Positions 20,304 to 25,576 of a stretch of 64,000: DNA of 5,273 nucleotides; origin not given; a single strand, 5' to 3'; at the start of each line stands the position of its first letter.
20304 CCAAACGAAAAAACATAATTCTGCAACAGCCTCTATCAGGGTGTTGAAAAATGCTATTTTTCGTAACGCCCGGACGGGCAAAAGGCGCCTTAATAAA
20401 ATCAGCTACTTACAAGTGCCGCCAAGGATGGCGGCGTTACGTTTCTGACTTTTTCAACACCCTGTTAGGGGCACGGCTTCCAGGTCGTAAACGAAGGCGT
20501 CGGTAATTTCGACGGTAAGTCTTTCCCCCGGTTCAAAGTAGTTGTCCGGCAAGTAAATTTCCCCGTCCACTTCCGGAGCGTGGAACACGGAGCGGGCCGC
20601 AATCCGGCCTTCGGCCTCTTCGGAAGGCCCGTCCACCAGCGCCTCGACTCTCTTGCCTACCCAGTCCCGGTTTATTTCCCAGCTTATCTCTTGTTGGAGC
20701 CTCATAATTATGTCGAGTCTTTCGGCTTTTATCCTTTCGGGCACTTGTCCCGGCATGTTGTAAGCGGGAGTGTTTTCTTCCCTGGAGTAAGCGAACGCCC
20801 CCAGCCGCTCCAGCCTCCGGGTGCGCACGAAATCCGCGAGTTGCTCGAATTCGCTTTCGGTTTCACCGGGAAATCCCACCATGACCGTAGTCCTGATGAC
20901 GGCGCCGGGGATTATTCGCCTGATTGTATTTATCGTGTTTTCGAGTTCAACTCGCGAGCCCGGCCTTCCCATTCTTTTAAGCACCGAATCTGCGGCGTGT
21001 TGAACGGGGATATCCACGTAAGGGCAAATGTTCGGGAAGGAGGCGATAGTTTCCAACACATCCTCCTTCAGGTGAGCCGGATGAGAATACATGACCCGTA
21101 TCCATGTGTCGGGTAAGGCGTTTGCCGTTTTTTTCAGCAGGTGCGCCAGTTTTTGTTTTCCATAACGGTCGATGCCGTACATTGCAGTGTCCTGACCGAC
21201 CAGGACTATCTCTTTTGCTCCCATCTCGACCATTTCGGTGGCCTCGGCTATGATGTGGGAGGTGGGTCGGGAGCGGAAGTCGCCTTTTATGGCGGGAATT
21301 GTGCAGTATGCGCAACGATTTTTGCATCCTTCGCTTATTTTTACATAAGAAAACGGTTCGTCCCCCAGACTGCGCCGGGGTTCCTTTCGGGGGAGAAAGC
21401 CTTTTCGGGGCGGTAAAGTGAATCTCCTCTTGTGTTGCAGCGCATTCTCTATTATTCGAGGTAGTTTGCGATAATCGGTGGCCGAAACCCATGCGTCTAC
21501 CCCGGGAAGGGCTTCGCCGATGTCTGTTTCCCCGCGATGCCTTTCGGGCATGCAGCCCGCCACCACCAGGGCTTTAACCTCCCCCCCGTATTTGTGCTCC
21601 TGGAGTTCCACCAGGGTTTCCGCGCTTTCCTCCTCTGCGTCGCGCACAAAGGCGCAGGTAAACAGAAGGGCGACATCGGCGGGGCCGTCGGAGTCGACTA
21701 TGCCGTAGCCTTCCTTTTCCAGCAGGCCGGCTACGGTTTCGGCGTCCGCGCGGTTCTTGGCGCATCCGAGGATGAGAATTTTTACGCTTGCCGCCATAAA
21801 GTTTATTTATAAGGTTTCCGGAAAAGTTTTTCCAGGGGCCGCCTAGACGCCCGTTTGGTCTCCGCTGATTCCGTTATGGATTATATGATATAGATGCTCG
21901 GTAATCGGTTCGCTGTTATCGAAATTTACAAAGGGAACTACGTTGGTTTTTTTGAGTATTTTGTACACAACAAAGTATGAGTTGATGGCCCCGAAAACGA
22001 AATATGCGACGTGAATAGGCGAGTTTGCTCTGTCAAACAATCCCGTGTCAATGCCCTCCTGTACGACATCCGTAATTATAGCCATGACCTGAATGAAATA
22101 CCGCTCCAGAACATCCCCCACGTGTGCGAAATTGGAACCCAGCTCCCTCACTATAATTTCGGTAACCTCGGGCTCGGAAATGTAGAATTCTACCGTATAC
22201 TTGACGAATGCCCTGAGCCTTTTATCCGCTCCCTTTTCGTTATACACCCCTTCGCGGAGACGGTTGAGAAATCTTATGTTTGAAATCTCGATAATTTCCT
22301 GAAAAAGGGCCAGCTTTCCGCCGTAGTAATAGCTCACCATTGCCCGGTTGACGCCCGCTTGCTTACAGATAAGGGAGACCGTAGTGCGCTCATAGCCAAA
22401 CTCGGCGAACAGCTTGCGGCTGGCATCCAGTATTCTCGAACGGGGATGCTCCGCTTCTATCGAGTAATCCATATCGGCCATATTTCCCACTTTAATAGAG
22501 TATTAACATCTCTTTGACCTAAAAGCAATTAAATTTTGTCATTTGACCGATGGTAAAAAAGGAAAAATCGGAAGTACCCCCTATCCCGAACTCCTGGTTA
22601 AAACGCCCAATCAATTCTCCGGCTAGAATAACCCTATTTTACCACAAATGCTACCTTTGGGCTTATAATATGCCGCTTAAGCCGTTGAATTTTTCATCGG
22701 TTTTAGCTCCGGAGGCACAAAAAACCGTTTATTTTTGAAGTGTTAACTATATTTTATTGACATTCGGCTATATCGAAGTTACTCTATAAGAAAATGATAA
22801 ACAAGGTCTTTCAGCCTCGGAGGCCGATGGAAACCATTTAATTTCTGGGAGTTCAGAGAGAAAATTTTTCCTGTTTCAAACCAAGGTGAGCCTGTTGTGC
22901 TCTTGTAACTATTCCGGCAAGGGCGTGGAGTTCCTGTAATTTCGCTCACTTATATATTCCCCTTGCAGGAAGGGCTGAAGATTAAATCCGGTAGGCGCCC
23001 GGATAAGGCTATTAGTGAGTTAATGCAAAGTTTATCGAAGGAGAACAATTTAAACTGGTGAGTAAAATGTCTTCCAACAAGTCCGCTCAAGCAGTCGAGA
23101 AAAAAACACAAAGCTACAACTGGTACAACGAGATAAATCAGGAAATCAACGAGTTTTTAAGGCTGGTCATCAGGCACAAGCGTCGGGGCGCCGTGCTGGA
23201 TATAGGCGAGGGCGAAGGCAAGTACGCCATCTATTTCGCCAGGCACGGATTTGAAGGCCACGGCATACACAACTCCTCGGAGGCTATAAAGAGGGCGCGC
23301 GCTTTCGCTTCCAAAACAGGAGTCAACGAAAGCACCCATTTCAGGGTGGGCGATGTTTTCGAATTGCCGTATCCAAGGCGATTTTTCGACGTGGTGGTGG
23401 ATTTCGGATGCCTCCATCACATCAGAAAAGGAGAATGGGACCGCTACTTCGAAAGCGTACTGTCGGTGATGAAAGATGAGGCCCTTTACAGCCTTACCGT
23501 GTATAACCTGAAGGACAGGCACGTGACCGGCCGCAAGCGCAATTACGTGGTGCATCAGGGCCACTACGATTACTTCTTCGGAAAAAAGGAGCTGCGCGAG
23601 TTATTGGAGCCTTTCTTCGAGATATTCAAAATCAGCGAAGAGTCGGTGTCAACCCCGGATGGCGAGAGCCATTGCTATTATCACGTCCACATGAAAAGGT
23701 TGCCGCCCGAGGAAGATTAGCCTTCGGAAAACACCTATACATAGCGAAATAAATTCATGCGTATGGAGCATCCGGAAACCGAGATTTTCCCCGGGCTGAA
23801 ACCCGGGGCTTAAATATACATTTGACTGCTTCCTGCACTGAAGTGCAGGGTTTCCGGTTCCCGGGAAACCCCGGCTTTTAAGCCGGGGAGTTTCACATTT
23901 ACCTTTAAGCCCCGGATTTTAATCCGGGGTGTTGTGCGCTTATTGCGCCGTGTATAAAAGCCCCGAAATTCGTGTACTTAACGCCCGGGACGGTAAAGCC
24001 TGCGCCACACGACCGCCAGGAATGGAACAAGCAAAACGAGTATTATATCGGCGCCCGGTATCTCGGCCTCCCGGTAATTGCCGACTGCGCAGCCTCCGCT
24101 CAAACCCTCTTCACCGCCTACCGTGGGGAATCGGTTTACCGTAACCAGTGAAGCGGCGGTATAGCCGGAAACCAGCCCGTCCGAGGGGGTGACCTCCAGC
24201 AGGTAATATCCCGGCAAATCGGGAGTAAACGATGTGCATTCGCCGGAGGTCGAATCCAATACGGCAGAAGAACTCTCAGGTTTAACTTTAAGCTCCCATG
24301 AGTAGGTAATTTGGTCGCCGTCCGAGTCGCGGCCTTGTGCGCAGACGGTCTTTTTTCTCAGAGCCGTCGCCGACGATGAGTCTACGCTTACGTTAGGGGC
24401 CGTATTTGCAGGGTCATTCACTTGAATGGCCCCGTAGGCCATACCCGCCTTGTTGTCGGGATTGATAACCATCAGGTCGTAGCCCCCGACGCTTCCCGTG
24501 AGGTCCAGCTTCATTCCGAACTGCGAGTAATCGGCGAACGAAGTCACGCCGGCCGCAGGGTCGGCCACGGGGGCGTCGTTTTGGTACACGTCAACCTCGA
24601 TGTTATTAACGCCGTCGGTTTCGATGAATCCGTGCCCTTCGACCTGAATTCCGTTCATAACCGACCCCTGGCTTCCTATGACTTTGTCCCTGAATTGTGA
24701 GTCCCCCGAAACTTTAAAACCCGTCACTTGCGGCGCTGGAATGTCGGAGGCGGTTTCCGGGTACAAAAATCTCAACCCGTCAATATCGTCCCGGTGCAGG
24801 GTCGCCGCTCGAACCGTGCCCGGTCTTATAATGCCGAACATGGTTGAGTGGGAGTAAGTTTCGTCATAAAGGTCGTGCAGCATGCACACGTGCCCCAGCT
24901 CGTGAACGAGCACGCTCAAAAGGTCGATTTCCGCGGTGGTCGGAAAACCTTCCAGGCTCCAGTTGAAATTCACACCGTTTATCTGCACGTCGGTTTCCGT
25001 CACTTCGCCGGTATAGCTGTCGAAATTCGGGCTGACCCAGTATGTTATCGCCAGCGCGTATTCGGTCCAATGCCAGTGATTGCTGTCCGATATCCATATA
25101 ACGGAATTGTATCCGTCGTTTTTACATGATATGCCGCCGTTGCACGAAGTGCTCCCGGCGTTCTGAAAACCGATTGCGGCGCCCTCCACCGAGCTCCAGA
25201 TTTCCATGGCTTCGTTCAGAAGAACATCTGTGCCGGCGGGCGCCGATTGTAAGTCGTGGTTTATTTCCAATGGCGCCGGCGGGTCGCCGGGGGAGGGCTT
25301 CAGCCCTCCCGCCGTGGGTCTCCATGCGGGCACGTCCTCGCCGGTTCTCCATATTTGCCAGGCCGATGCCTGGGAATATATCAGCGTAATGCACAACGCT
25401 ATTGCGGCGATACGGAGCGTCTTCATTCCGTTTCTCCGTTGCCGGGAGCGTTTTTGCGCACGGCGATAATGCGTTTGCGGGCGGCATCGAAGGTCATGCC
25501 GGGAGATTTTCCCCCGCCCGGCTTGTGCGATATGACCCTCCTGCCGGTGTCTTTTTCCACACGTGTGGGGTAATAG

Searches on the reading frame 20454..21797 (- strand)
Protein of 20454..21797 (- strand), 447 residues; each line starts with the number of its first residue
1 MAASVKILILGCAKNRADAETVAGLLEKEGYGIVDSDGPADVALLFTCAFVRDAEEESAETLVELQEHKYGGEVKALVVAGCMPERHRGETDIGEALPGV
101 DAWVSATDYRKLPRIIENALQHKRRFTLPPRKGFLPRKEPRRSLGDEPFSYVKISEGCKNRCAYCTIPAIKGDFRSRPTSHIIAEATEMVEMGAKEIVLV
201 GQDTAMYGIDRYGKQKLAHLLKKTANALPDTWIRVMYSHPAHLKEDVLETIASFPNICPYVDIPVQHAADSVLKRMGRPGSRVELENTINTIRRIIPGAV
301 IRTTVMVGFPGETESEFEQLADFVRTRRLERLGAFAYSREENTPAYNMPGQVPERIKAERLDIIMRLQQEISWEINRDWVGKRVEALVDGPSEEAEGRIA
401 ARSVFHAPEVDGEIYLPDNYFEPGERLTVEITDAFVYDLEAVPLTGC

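Call 97: search_protein_families(library=pfam, proteins=[window:20454-21797:-], max_evalue=0.00001)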
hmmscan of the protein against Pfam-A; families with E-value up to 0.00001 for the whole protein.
window:20454-21797:- (447 aa): 3 families
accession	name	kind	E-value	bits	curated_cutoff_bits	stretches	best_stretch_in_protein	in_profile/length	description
PF04055.27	Radical_SAM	-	6.2e-25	88.7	29.5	1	153-324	2-166/166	Radical SAM superfamily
PF00919.26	UPF0004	-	1.7e-19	70.1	27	1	6-104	3-97/98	Uncharacterized protein family UPF0004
PF18693.7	TRAM_2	-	1.6e-13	51.1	27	1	380-441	1-60/63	TRAM domain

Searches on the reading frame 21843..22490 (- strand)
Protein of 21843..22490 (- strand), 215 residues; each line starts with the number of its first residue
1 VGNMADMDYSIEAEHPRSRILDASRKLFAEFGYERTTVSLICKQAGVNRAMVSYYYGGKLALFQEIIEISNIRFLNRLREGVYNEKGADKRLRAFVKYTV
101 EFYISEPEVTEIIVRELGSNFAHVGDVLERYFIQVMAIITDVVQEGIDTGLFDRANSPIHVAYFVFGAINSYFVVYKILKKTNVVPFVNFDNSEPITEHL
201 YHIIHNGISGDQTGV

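Call 97: search_protein_families(library=pfam, proteins=[window:21843-22490:-], max_evalue=0.00001)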
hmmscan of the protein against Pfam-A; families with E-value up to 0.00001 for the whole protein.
window:21843-22490:- (215 aa): 3 families
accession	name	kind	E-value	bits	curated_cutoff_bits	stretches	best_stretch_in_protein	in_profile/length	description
PF00440.29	TetR_N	-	2.4e-14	53.3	24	1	20-66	1-47/47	Bacterial regulatory proteins, tetR family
PF17932.6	TetR_C_24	-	1.1e-06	29.3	26.4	1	88-171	4-86/114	Tetracyclin repressor-like, C-terminal domain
PF17938.6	TetR_C_29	-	5.8e-06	26.9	26.2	0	91-168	4-83/119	Tetracyclin repressor-like, C-terminal domain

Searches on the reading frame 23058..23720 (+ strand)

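Call 98: search_protein_families(library=pfam, proteins=[window:23058-23720:+], max_evalue=0.00001)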
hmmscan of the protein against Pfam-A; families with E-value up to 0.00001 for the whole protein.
window:23058-23720:+ (220 aa): 6 families
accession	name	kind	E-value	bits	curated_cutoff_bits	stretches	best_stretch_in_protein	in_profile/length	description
PF13649.12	Methyltransf_25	-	2.5e-16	60.6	27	1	46-140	1-95/97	Methyltransferase domain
PF13489.12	Methyltransf_23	-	4.5e-14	52.9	27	1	34-184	14-155/164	Methyltransferase domain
PF13847.12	Methyltransf_31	-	5.1e-14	52.6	27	1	43-161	4-127/145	Methyltransferase domain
PF08241.18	Methyltransf_11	-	2.8e-13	50.7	21.2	1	47-141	1-90/95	Methyltransferase domain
PF02353.26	CMAS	-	4.7e-09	36.4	27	1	45-159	65-180/273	Mycolic acid cyclopropane synthetase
PF08242.18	Methyltransf_12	-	1.8e-08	35.4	30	1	47-142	1-96/98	Methyltransferase domain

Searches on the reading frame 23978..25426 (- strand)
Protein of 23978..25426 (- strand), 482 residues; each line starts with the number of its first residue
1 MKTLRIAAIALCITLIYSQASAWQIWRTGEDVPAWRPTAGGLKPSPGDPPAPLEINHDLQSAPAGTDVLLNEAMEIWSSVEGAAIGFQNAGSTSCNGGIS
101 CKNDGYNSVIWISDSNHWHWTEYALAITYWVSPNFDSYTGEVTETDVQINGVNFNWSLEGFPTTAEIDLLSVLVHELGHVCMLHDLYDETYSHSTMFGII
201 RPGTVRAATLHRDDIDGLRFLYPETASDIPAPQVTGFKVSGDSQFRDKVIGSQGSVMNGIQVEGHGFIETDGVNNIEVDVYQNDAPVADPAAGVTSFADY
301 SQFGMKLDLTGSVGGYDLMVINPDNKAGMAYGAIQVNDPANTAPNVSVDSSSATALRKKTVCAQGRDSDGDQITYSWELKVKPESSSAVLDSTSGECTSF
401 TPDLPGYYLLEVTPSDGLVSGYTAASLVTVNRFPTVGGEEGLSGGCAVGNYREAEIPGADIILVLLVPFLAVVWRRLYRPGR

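Call 98: search_protein_families(library=pfam, proteins=[window:23978-25426:-], max_evalue=0.00001)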
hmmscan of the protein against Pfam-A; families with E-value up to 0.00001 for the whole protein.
window:23978-25426:- (482 aa): 0 families

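Call 101: search_protein_families(library=pfam, proteins=[window:23978-25426:-], max_evalue=0.01)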
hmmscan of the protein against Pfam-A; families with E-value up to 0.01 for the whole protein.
window:23978-25426:- (482 aa): 2 families
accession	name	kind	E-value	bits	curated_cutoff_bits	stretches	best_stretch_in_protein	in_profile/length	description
PF00413.30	Peptidase_M10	-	1.1e-05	25.8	24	1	112-222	90-158/159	Matrixin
PF00801.26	PKD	-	0.0031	17.9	23.5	1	357-418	15-69/80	PKD domain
